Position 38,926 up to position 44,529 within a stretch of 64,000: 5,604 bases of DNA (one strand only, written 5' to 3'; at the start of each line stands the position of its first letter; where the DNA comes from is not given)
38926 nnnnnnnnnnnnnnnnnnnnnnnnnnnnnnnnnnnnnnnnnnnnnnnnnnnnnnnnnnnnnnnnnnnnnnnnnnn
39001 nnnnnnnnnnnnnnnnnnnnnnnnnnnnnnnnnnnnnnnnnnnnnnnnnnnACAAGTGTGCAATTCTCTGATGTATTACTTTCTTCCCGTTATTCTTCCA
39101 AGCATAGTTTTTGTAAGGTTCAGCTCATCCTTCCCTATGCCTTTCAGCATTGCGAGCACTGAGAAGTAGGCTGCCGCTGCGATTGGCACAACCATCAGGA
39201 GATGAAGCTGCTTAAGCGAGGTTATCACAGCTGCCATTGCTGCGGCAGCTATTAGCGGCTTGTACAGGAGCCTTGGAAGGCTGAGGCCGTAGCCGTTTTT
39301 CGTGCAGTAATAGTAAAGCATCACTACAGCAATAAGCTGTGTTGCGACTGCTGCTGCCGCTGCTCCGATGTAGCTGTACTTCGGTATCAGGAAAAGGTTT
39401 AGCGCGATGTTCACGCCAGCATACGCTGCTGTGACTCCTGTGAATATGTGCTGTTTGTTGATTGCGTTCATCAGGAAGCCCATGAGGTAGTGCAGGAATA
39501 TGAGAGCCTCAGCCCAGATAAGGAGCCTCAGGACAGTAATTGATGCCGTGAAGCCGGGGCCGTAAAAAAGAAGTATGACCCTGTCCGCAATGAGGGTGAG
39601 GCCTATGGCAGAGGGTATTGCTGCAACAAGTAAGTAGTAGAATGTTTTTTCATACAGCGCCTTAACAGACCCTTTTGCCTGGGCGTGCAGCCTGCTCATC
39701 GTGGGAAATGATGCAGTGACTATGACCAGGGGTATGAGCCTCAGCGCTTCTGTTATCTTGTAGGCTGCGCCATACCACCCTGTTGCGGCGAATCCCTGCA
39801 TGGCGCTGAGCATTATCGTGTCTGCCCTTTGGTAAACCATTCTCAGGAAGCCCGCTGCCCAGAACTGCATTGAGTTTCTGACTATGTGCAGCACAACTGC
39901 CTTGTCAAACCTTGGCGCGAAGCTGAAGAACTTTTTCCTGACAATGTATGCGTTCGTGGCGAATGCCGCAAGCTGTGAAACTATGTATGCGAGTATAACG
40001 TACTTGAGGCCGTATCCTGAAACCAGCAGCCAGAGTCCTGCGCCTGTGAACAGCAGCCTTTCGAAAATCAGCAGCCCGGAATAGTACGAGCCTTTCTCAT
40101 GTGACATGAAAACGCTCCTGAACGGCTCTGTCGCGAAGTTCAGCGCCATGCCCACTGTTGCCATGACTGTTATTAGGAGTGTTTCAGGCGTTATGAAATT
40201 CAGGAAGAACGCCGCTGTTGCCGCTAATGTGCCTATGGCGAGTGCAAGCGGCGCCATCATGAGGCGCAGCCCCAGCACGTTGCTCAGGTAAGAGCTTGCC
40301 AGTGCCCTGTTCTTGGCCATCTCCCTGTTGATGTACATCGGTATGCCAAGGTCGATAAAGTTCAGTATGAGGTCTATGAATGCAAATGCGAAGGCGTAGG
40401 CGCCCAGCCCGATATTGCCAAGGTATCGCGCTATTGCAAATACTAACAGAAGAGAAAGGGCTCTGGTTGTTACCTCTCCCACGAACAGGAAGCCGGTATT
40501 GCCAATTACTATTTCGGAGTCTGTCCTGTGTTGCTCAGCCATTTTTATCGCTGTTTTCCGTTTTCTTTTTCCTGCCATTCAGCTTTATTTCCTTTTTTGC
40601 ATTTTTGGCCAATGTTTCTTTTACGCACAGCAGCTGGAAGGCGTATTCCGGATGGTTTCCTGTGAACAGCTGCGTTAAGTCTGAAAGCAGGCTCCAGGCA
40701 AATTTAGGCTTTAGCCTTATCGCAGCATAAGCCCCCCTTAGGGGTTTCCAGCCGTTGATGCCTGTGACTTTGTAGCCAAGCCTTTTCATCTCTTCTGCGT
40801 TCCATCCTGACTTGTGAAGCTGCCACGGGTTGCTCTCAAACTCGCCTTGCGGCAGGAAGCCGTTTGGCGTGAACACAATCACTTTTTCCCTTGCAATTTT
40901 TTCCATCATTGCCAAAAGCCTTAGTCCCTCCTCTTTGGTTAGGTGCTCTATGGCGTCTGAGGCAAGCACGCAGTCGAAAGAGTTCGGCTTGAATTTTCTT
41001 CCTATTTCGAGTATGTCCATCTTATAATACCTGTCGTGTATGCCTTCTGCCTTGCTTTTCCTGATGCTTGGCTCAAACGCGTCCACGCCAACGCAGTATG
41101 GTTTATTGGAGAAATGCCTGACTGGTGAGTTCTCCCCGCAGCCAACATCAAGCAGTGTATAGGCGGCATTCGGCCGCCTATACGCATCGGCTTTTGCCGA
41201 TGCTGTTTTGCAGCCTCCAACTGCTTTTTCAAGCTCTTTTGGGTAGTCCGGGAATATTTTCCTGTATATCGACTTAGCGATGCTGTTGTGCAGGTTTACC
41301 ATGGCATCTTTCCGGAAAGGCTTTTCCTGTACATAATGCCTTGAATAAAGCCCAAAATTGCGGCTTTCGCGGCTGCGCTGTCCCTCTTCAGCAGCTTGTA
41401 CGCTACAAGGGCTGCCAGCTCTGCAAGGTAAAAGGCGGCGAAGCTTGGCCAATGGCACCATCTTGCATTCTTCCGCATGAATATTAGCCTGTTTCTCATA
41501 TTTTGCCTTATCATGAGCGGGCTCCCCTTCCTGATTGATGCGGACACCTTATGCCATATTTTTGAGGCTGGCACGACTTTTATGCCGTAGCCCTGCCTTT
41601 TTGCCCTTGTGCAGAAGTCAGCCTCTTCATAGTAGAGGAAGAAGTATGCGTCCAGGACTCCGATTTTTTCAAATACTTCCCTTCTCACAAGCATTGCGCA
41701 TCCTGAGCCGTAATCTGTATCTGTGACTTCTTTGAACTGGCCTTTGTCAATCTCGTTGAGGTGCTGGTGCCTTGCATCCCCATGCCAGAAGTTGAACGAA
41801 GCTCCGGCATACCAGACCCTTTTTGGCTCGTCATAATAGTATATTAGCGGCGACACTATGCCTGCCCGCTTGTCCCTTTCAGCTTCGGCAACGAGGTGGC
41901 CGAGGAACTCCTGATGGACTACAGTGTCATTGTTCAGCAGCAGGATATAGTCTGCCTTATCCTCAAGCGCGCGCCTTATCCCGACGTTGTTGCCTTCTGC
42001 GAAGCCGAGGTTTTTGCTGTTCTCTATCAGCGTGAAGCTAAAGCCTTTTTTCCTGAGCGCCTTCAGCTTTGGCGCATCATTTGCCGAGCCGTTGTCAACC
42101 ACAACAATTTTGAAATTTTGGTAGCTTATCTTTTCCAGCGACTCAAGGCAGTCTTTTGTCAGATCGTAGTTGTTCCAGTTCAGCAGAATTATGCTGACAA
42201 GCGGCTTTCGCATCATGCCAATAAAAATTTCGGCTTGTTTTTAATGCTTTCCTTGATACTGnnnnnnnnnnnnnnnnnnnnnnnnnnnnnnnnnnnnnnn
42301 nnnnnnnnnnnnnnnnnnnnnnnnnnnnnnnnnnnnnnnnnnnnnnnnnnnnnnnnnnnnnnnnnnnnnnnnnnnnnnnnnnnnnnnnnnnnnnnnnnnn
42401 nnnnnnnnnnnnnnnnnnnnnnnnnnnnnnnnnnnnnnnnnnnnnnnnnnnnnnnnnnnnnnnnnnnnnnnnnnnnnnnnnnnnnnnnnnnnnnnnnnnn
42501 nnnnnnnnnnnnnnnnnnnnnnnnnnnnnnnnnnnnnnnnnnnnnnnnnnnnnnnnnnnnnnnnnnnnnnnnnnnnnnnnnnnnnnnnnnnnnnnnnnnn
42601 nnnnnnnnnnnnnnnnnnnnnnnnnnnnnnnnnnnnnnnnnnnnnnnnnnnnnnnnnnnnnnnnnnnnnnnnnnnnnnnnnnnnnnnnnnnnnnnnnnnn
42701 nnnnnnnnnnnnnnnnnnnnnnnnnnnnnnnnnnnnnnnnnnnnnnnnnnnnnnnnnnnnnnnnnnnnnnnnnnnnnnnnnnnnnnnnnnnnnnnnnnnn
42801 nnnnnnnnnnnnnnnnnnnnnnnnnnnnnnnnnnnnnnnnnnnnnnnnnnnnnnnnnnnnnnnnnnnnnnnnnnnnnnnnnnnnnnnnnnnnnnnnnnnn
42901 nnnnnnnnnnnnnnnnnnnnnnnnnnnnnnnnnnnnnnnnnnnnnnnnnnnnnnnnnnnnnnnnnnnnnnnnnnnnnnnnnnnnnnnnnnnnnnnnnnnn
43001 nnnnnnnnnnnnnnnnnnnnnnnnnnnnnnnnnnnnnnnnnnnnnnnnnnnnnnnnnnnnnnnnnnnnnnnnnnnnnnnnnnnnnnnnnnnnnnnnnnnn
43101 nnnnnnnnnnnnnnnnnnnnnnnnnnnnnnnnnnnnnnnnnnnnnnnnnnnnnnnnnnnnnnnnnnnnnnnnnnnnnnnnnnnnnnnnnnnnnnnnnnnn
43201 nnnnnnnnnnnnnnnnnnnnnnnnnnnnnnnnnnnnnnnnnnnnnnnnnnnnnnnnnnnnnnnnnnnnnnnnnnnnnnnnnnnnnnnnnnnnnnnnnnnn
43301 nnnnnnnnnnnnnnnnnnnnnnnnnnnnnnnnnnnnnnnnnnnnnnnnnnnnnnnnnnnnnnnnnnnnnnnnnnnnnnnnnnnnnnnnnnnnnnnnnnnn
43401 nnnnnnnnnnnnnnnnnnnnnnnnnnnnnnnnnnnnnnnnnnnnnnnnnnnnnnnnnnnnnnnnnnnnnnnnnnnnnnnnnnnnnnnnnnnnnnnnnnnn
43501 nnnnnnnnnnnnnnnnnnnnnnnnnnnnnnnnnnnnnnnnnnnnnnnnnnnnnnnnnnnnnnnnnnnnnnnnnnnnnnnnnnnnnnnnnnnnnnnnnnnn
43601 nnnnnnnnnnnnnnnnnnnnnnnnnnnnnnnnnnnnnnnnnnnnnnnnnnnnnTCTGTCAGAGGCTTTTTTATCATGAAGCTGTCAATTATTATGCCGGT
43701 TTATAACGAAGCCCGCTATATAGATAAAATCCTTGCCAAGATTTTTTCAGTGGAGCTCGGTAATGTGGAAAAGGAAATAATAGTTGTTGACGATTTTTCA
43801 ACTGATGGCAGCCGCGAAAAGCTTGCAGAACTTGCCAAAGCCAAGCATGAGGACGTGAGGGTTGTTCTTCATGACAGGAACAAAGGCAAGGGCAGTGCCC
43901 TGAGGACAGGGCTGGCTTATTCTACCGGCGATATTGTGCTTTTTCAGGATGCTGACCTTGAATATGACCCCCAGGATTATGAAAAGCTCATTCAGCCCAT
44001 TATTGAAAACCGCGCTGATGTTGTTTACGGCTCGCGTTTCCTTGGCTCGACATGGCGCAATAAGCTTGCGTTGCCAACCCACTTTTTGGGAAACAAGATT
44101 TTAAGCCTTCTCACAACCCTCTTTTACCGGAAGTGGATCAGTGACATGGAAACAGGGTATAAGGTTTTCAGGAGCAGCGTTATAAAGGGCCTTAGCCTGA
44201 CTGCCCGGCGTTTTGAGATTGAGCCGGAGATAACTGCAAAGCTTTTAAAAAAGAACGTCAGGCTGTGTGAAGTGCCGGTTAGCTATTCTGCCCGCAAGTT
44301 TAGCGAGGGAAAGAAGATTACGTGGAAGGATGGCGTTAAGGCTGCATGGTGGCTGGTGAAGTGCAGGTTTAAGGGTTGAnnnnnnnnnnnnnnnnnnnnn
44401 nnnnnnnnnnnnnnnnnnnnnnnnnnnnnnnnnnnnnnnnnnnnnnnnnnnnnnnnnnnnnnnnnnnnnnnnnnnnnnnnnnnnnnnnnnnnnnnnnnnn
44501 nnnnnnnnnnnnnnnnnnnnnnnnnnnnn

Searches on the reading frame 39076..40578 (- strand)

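Call 68: search_protein_families(library=pfam, proteins=[window:39076-40578:-])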
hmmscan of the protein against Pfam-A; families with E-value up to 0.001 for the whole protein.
window:39076-40578:- (500 aa): 3 families
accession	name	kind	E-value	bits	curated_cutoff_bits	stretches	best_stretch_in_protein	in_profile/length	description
PF01943.22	Polysacc_synt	-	5e-30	105.3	28.2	1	27-298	4-274/274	Polysaccharide biosynthesis protein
PF13440.11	Polysacc_synt_3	-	6.8e-12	45.7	23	1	49-346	2-291/293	Polysaccharide biosynthesis protein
PF03023.19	MurJ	-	2.6e-05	23.5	27.4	1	87-458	90-435/451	Lipid II flippase MurJ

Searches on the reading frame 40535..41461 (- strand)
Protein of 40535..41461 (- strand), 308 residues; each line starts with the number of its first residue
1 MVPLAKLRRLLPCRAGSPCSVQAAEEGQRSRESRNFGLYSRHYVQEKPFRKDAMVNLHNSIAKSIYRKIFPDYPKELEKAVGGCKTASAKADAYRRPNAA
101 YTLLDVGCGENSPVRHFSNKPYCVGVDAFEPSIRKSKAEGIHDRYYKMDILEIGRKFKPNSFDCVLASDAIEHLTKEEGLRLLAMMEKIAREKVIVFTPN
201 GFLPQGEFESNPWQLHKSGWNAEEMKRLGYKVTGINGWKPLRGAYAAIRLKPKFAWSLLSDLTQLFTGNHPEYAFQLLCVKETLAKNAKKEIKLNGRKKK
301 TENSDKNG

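Call 68: search_protein_families(library=pfam, proteins=[window:40535-41461:-])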
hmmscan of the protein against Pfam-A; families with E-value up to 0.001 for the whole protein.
window:40535-41461:- (308 aa): 4 families
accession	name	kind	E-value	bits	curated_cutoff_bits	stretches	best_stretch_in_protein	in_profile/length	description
PF08241.18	Methyltransf_11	-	1.3e-10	42.2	21.2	1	104-192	1-89/95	Methyltransferase domain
PF13649.12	Methyltransf_25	-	2.5e-07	31.7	27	1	104-190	2-93/97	Methyltransferase domain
PF08242.18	Methyltransf_12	-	1.9e-05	25.8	30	1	104-180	1-79/98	Methyltransferase domain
PF13489.12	Methyltransf_23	-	0.00012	22.3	27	1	98-188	21-106/164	Methyltransferase domain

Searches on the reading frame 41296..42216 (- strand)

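Call 68: search_protein_families(library=pfam, proteins=[window:41296-42216:-])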
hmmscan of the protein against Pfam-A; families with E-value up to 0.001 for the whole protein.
window:41296-42216:- (306 aa): 4 families
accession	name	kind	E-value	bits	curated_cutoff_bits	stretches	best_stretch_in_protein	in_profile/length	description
PF00535.33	Glycos_transf_2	-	8.3e-24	84.8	23.3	1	8-186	1-168/168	Glycosyl transferase family 2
PF13641.12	Glyco_tranf_2_3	-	5.9e-14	53.1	27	1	7-227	3-216/230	Glycosyltransferase like family 2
PF13632.12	Glyco_trans_2_3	-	6.4e-12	46.1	27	1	90-241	1-142/198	Glycosyl transferase family group 2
PF13506.12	Glyco_transf_21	-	5.5e-05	23.2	21.7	1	86-228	29-159/174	Glycosyl transferase family 21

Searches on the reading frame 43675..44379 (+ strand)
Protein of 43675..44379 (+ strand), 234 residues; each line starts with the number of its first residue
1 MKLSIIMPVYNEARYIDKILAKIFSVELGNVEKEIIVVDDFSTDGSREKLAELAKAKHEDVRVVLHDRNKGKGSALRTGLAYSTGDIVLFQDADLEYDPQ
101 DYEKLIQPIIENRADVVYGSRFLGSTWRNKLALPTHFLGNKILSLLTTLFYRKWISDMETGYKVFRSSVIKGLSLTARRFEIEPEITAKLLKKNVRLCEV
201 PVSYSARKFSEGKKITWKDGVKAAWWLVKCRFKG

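Call 68: search_protein_families(library=pfam, proteins=[window:43675-44379:+])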
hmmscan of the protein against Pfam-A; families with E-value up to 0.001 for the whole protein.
window:43675-44379:+ (234 aa): 4 families
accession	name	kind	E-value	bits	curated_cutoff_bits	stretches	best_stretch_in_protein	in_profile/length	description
PF00535.33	Glycos_transf_2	-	1.3e-37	129.7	23.3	1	4-171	1-165/168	Glycosyl transferase family 2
PF10111.15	Glyco_tranf_2_2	-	7.4e-07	29.4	27.3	1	4-107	1-104/276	Glycosyltransferase like family 2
PF13641.12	Glyco_tranf_2_3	-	2.4e-06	28.1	27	1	3-153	3-142/230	Glycosyltransferase like family 2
PF13704.12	Glyco_tranf_2_4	-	0.00011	23.1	27.5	1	11-94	2-81/98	Glycosyl transferase family 2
